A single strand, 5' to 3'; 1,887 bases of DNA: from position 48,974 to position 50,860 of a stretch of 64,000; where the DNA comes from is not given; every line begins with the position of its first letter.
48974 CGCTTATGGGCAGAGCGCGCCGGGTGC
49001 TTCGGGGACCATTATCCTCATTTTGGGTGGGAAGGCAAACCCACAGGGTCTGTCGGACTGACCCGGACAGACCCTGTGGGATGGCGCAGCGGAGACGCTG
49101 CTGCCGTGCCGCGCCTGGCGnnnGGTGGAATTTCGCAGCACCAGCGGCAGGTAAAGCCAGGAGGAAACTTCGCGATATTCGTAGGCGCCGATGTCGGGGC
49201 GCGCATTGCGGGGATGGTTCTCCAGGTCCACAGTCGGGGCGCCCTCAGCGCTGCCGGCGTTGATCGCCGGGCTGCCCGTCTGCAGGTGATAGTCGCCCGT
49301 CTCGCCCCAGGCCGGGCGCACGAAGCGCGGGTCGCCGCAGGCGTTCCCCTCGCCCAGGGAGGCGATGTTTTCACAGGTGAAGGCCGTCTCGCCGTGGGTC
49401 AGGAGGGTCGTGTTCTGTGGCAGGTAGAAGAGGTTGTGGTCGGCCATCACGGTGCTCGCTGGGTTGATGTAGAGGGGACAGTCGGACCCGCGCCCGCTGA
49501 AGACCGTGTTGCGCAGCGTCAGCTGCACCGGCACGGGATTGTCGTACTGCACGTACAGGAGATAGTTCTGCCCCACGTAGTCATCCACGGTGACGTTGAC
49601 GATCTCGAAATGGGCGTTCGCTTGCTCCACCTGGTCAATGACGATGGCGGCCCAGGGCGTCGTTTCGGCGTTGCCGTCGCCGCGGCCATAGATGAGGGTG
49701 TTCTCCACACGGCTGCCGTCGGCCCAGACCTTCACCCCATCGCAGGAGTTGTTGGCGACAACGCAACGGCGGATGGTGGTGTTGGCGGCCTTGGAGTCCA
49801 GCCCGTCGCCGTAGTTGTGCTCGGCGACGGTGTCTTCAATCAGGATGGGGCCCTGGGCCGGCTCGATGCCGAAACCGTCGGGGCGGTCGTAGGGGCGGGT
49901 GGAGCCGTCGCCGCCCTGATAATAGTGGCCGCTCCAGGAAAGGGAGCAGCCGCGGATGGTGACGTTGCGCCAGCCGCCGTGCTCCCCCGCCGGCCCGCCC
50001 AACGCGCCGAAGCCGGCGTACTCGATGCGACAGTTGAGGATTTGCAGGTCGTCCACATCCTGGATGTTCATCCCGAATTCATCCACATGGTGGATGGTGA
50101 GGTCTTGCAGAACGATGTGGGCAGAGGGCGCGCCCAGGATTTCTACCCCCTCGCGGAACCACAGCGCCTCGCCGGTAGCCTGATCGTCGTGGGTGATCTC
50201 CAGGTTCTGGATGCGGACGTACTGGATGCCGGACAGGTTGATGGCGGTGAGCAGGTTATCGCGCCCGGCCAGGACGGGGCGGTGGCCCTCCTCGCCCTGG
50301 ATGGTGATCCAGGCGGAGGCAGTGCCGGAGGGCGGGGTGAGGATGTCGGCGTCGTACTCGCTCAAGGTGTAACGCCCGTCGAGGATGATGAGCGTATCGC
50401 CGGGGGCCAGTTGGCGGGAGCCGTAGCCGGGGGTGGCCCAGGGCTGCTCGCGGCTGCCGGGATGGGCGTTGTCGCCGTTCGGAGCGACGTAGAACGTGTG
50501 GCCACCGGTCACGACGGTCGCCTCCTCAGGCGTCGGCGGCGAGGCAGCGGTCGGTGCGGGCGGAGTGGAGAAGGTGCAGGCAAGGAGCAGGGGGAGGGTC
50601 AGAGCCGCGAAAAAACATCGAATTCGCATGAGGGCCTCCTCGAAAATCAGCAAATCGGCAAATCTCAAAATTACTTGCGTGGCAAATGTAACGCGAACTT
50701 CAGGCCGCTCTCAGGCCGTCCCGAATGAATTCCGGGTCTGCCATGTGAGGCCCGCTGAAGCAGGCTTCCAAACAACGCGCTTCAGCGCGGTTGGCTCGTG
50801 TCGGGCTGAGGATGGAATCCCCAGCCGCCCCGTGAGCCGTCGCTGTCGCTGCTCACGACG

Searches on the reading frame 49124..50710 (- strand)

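Call 67: search_protein_families(library=pfam, proteins=[window:49124-50710:-], max_evalue=0.001)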
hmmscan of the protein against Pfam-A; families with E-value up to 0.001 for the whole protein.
window:49124-50710:- (529 aa): 1 family
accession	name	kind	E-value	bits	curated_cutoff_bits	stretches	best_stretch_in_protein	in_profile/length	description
PF13229.12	Beta_helix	-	9.9e-13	48.5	25.9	1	152-258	44-135/158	Right handed beta helix region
